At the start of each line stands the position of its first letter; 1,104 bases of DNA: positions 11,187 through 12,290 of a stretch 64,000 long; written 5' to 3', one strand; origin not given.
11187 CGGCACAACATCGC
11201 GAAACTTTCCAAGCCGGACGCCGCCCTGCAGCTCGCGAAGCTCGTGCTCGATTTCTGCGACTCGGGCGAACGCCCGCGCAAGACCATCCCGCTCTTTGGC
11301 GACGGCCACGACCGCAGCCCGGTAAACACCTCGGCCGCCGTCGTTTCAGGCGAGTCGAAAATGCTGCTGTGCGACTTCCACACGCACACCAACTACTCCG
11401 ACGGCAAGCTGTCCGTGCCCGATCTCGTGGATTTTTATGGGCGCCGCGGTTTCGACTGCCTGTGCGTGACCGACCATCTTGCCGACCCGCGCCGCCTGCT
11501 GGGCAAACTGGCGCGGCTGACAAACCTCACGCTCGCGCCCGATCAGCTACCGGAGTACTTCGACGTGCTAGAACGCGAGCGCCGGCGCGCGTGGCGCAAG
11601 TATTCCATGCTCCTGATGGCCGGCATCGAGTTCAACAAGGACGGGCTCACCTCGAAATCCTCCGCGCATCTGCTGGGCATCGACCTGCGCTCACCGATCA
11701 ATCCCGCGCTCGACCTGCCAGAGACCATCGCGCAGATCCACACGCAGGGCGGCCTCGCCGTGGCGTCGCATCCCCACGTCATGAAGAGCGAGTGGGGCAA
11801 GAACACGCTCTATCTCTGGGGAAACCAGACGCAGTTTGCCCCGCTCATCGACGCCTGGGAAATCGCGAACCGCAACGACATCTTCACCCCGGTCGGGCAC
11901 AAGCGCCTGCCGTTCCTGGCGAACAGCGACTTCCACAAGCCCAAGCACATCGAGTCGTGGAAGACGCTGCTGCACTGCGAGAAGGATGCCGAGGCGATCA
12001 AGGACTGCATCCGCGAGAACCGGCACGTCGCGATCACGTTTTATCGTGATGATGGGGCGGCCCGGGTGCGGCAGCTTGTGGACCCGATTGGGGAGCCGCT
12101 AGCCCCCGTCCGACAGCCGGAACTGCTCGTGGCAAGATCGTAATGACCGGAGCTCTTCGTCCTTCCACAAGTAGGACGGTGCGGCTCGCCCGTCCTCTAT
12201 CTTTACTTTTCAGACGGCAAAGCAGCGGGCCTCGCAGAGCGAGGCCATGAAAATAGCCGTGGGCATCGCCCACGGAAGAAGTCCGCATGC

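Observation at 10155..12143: Glycolipid synthase (UgtP/MGDG-synthase-type GT28) fused to a PHP-family phosphoesterase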

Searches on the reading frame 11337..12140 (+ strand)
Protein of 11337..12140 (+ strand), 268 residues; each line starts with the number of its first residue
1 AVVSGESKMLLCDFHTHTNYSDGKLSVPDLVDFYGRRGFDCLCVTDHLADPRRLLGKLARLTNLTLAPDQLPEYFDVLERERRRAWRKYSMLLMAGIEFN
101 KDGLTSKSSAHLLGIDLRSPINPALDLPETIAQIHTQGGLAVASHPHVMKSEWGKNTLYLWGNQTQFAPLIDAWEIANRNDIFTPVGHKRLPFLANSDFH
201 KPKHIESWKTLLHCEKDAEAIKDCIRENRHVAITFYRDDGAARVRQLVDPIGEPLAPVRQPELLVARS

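Call 8: search_solved_structures(query=window:11337-12140:+, max_evalue=1, show_alignments=3)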
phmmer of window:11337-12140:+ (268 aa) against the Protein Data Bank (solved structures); distinct sequences matched with E-value up to 1: 4.
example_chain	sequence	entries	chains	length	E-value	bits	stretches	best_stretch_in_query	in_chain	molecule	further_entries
2anu_A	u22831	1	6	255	7.5e-57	196.3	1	6-239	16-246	hypothetical protein TM0559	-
9etk_A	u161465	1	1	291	0.0025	20.7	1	12-48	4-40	Metal-dependent phosphoesterases (PHP family)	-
3e38_A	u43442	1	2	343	0.017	18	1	9-49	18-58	two-domain protein containing predicted PHP-like metal-dependent phosphoesterase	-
7ug9_A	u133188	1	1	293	0.5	13.2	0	9-48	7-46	5'-3' exoribonuclease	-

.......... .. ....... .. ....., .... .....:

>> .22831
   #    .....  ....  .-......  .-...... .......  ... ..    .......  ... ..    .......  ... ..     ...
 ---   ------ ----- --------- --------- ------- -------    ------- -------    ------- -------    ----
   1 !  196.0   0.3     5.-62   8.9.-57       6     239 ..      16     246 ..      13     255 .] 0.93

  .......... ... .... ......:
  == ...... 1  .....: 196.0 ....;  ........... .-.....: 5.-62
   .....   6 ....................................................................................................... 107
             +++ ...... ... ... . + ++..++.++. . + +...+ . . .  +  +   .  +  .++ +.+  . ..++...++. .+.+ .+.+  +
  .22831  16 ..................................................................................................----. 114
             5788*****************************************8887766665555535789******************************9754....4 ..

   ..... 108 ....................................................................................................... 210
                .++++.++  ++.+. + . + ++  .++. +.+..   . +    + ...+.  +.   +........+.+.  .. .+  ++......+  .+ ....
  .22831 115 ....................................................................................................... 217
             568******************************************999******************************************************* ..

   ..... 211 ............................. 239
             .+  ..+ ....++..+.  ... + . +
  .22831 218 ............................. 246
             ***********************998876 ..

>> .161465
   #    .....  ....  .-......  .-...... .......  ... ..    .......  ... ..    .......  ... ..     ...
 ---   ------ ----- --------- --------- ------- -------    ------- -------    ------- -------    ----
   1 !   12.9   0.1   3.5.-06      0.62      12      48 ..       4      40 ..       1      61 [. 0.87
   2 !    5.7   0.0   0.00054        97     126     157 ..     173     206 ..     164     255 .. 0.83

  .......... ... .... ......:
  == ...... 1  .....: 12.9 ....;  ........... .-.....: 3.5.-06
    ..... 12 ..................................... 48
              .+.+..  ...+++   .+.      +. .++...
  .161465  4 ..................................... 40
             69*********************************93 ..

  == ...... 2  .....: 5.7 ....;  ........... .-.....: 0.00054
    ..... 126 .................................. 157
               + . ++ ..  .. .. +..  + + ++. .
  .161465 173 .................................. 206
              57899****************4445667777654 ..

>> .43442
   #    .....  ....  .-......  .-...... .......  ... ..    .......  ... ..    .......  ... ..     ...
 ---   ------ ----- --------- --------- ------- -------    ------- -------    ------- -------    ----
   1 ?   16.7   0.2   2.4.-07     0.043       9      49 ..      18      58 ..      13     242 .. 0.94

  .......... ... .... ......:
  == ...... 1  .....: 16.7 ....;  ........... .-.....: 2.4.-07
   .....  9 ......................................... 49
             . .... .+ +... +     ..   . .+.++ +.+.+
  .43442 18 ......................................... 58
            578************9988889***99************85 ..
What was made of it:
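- On PHP phosphoesterase superfamily (PF02811): 2ANU: E 7.5e-57 over query residues 6-239 of the 268-aa PHP-half query (call 8).
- Checked: The PHP half matches TM0559/2ANU over its full length (E 7.5e-57) (call 8).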

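Call 15: search_protein_representatives(protein=window:11337-12140:+)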
Query: 268 residues. Proteins with E-value up to 0.001 (for the whole library): 1281; up to 1e-10: 413; up to 1e-30: 92. The best 150 are listed.
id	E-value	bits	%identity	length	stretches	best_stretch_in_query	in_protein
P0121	1.2e-124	431.8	74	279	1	6-244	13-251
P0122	1.4e-113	395.5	71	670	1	8-239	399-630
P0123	1.2e-112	392.4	71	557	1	7-241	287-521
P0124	1.3e-111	389.1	66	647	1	7-239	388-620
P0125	4.6e-106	370.8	64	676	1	6-241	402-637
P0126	4.8e-106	370.7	65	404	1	8-242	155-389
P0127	5.0e-106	370.7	65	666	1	4-239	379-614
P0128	2.8e-105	368.2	67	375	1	7-226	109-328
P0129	9.8e-105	366.4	64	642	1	4-245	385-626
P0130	1.5e-104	365.9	65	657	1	7-239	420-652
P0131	5.8e-103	360.6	61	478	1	7-247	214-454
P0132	1.1e-102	359.7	62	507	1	8-245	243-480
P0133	1.1e-101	356.5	59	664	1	9-255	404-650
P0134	9.5e-98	343.5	59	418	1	7-245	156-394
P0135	1.4e-85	303.6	59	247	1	25-246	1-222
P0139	1.2e-66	241.5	47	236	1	8-242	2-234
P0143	3.6e-62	226.9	46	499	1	9-241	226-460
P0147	2.8e-56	207.5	41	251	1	10-240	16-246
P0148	2.0e-54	201.4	68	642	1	5-131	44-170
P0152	1.7e-50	188.6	46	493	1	7-234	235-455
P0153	3.5e-50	187.6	43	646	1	8-262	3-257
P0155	2.3e-48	181.6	40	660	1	10-244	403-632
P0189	3.8e-33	131.7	42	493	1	9-166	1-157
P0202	2.2e-32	129.2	33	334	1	7-239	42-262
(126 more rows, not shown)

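Call 16: search_protein_families(library=pfam, proteins=[P0143, P0152, P0153, P0155, P0189, P0148, P0139, P0147, P0202, P0133], max_evalue=0.001)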
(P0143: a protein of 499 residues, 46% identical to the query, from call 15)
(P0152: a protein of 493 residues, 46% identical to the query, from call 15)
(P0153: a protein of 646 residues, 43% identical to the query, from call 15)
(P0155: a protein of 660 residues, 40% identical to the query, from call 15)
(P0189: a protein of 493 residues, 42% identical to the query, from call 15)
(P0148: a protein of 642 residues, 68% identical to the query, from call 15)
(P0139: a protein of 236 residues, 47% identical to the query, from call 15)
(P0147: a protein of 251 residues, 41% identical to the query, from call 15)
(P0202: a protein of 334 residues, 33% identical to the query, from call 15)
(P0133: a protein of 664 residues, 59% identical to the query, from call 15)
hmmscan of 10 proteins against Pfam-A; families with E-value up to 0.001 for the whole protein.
P0143 (499 aa): 4 families
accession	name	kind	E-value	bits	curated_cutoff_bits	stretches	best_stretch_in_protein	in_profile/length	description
PF04101.22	Glyco_tran_28_C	-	2.7e-08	34.5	22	1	51-118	31-96/166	Glycosyltransferase family 28 C-terminal domain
PF13692.12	Glyco_trans_1_4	-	8.5e-08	33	27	1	50-155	33-139/142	Glycosyl transferases group 1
PF00534.26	Glycos_transf_1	-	2.3e-07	31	26.4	1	49-159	46-159/172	Glycosyl transferases group 1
PF02811.25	PHP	-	1.1e-05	26.2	26.4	1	230-316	1-63/164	PHP domain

P0152 (493 aa): 1 family
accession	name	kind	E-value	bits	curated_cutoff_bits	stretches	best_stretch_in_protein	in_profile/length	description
PF02811.25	PHP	-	4.6e-08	34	26.4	1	242-338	2-78/164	PHP domain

P0153 (646 aa): 4 families
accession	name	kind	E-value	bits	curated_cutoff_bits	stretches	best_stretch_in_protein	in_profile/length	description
PF00072.30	Response_reg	-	1.2e-26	93.5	30.2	1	265-378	1-110/111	Response regulator receiver domain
PF02518.31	HATPase_c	-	5.8e-26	91.6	26.4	1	511-623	3-110/111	Histidine kinase-, DNA gyrase B-, and HSP90-like ATPase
PF02811.25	PHP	-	1e-06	29.6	26.4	1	8-101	1-75/164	PHP domain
PF00512.31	HisKA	-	9.4e-06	26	26.9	1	409-461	6-58/66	His Kinase A (phospho-acceptor) domain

P0155 (660 aa): 4 families
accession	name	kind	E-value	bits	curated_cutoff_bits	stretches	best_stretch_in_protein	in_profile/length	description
PF06925.17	MGDG_synth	-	1.2e-12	48.7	25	1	15-181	1-169/169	Monogalactosyldiacylglycerol (MGDG) synthase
PF04101.22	Glyco_tran_28_C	-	2.2e-06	28.2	22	1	255-311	56-115/166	Glycosyltransferase family 28 C-terminal domain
PF13692.12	Glyco_trans_1_4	-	8.4e-06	26.5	27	1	213-314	19-121/142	Glycosyl transferases group 1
PF00534.26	Glycos_transf_1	-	1.4e-05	25.2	26.4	1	214-328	36-151/172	Glycosyl transferases group 1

P0189 (493 aa): 5 families
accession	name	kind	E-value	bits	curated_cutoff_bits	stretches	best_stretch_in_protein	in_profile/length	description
PF13506.12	Glyco_transf_21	-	3.9e-41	140.8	21.7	1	214-384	5-174/174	Glycosyl transferase family 21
PF13632.12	Glyco_trans_2_3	-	1e-15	58.6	27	1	247-419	4-184/198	Glycosyl transferase family group 2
PF13641.12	Glyco_tranf_2_3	-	9.8e-14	52.3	27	1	168-382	15-227/230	Glycosyltransferase like family 2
PF02811.25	PHP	-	2.9e-07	31.4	26.4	1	5-109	1-71/164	PHP domain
PF00535.33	Glycos_transf_2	-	1.6e-06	28.6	23.3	1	167-328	11-166/168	Glycosyl transferase family 2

P0148 (642 aa): 4 families
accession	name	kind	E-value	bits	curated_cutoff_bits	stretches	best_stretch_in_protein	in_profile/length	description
PF02518.31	HATPase_c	-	2.9e-17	63.5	26.4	1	491-617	1-109/111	Histidine kinase-, DNA gyrase B-, and HSP90-like ATPase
PF22588.2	dCache_1_like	-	8.7e-08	32.7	27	1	225-310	3-86/89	Histidine kinase sensor domain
PF02811.25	PHP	-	7.8e-06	26.7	26.4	1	52-140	1-65/164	PHP domain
PF00512.31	HisKA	-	6.9e-05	23.3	26.9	1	378-441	2-64/66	His Kinase A (phospho-acceptor) domain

P0139 (236 aa): 1 family
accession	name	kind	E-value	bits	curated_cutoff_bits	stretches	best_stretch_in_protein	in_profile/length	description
PF02811.25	PHP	-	3e-05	24.9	26.4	1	7-111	1-80/164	PHP domain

P0147 (251 aa): 1 family
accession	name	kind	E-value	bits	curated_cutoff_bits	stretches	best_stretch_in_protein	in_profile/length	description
PF02811.25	PHP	-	7.4e-07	30.1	26.4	1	19-116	1-76/164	PHP domain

P0202 (334 aa): 0 families

P0133 (664 aa): 2 families
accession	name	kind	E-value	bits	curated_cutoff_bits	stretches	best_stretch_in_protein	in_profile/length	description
PF02811.25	PHP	-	4.5e-06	27.5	26.4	1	408-495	1-64/164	PHP domain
PF06925.17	MGDG_synth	-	0.00084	19.9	25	0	92-182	79-169/169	Monogalactosyldiacylglycerol (MGDG) synthase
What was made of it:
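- Tried and rejected: P0189, an apparent PHP-GT21 fusion (call 16), was rejected as evidence of a second fusion.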

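Call 19: search_protein_families(library=ncbifam, proteins=[P0189, P0152, P0155, P0139, P0147], max_evalue=0.001)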
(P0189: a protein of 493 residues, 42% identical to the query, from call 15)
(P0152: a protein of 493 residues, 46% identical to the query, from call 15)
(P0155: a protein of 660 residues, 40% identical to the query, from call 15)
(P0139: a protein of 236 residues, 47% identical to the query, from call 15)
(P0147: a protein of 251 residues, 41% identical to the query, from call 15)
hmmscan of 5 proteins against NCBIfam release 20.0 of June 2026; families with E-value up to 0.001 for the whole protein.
P0189 (493 aa): 10 families
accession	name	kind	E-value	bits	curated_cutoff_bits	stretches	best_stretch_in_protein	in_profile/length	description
TIGR03472.1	HpnI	equivalog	1.7e-56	191.7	310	1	156-486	43-368/373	bacteriohopanetetrol glucosamine biosynthesis glycosyltransferase HpnI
NF038032.1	CehA_McbA_metalo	domain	9.4e-11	41.7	80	1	4-153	5-130/315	CehA/McbA family metallohydrolase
TIGR03965.1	mycofact_glyco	equivalog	5.8e-09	35.3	280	1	237-380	150-294/467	mycofactocin biosynthesis glycosyltransferase MftF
NF006375.0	PRK08609.1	equivalog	1.3e-06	27.3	426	1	4-40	337-373/571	DNA polymerase/3'-5' exonuclease PolX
NF004981.0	PRK06361.1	equivalog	4.1e-06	26.3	117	1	4-40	2-38/217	histidinol phosphate phosphatase domain-containing protein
NF005928.0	PRK07945.1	equivalog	4e-05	23.1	250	1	2-42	98-138/337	PHP domain-containing protein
NF047791.1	RNaseRnm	equivalog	0.00011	21.5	375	1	3-40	2-39/275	RNase RNM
NF041577.1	nside_bi_sphtase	equivalog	0.0005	19.3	400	1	2-39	2-39/276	3',5'-nucleoside bisphosphate phosphatase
NF041661.1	Cycl_ph_dihydrol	equivalog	0.00069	19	500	0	5-41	1-37/259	phosphoribosyl 1,2-cyclic phosphate 1,2-diphosphodiesterase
TIGR03937.1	PgaC_IcaA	equivalog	0.0007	18.7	422.3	0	167-384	58-268/407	poly-beta-1,6-N-acetyl-D-glucosamine synthase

P0152 (493 aa): 8 families
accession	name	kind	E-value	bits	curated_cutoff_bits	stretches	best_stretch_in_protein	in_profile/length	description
NF038032.1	CehA_McbA_metalo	domain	4.2e-17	62.5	80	1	240-456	5-217/315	CehA/McbA family metallohydrolase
NF047791.1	RNaseRnm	equivalog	6.5e-12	45.3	375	1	239-289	2-52/275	RNase RNM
NF041577.1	nside_bi_sphtase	equivalog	9.4e-09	34.8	400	1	240-283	4-47/276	3',5'-nucleoside bisphosphate phosphatase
NF004981.0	PRK06361.1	equivalog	1.7e-08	34.1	117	1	240-327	2-76/217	histidinol phosphate phosphatase domain-containing protein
NF006375.0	PRK08609.1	equivalog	7.6e-07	28.1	426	1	241-322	338-412/571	DNA polymerase/3'-5' exonuclease PolX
NF045780.1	TrlF_fam_ATP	equivalog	4.5e-05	22.3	350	1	240-421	8-175/944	TrlF family AAA-like ATPase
NF041661.1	Cycl_ph_dihydrol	equivalog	0.00095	18.6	500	0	242-283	2-43/259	phosphoribosyl 1,2-cyclic phosphate 1,2-diphosphodiesterase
TIGR01856.1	hisJ_fam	subfamily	0.001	18.9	90.2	0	240-322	1-83/252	histidinol-phosphatase HisJ family protein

P0155 (660 aa): 5 families
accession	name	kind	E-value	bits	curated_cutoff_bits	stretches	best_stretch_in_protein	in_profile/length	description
NF010135.0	PRK13609.1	equivalog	2.4e-42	145.2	500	1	2-375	5-377/388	diglucosyl diacylglycerol synthase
NF010134.0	PRK13608.1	equivalog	3e-20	72.6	557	1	2-364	6-366/391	diglucosyl diacylglycerol synthase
TIGR01133.1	murG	equivalog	3.1e-06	26.4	250.25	1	262-361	246-351/353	undecaprenyldiphospho-muramoylpentapeptide beta-N-acetylglucosaminyltransferase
TIGR00661.1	MJ1255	subfamily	0.00016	21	195.9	1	262-319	238-297/321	MJ1255/VC2487 family glycosyltransferase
TIGR03590.1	PseG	equivalog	0.0005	19.8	153.55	1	216-304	189-275/280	UDP-2,4-diacetamido-2,4,6-trideoxy-beta-L-altropyranose hydrolase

P0139 (236 aa): 10 families
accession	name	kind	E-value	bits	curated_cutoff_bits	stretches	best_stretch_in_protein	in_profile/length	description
NF038032.1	CehA_McbA_metalo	domain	4.6e-17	62.4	80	1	6-206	5-165/315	CehA/McbA family metallohydrolase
NF006375.0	PRK08609.1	equivalog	1.4e-07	30.4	426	1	6-59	337-390/571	DNA polymerase/3'-5' exonuclease PolX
NF004981.0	PRK06361.1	equivalog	3.3e-06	26.6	117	1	6-47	2-43/217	histidinol phosphate phosphatase domain-containing protein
NF041577.1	nside_bi_sphtase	equivalog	4.7e-06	26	400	0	4-41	2-39/276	3',5'-nucleoside bisphosphate phosphatase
NF045780.1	TrlF_fam_ATP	equivalog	2e-05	23.5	350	1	6-108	8-94/944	TrlF family AAA-like ATPase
NF005928.0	PRK07945.1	equivalog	4.8e-05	22.9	250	1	3-60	97-154/337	PHP domain-containing protein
NF047791.1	RNaseRnm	equivalog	7.7e-05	22.1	375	1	5-41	2-38/275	RNase RNM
TIGR01856.1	hisJ_fam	subfamily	8.9e-05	22.3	90.2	1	6-78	1-70/252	histidinol-phosphatase HisJ family protein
NF041661.1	Cycl_ph_dihydrol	equivalog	0.00022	20.6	500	0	7-42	1-36/259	phosphoribosyl 1,2-cyclic phosphate 1,2-diphosphodiesterase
NF006251.0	PRK08392.1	equivalog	0.00034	20.2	212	0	6-50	2-47/216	hypothetical protein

P0147 (251 aa): 8 families
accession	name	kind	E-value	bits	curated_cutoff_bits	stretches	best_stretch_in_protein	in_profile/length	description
NF038032.1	CehA_McbA_metalo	domain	7.5e-20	71.6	80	1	14-211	1-184/315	CehA/McbA family metallohydrolase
NF045780.1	TrlF_fam_ATP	equivalog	6.3e-10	38.4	350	1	15-171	5-148/944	TrlF family AAA-like ATPase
NF047791.1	RNaseRnm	equivalog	5e-09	35.8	375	1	18-54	3-39/275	RNase RNM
NF041577.1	nside_bi_sphtase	equivalog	5.9e-07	28.9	400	1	17-54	3-40/276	3',5'-nucleoside bisphosphate phosphatase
NF004981.0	PRK06361.1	equivalog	6e-07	29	117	1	18-54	2-38/217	histidinol phosphate phosphatase domain-containing protein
NF006375.0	PRK08609.1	equivalog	1.9e-06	26.8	426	1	17-53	336-372/571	DNA polymerase/3'-5' exonuclease PolX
TIGR01856.1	hisJ_fam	subfamily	3.3e-06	27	90.2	1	18-150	1-123/252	histidinol-phosphatase HisJ family protein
NF006251.0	PRK08392.1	equivalog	0.00016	21.2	212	1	18-54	2-38/216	hypothetical protein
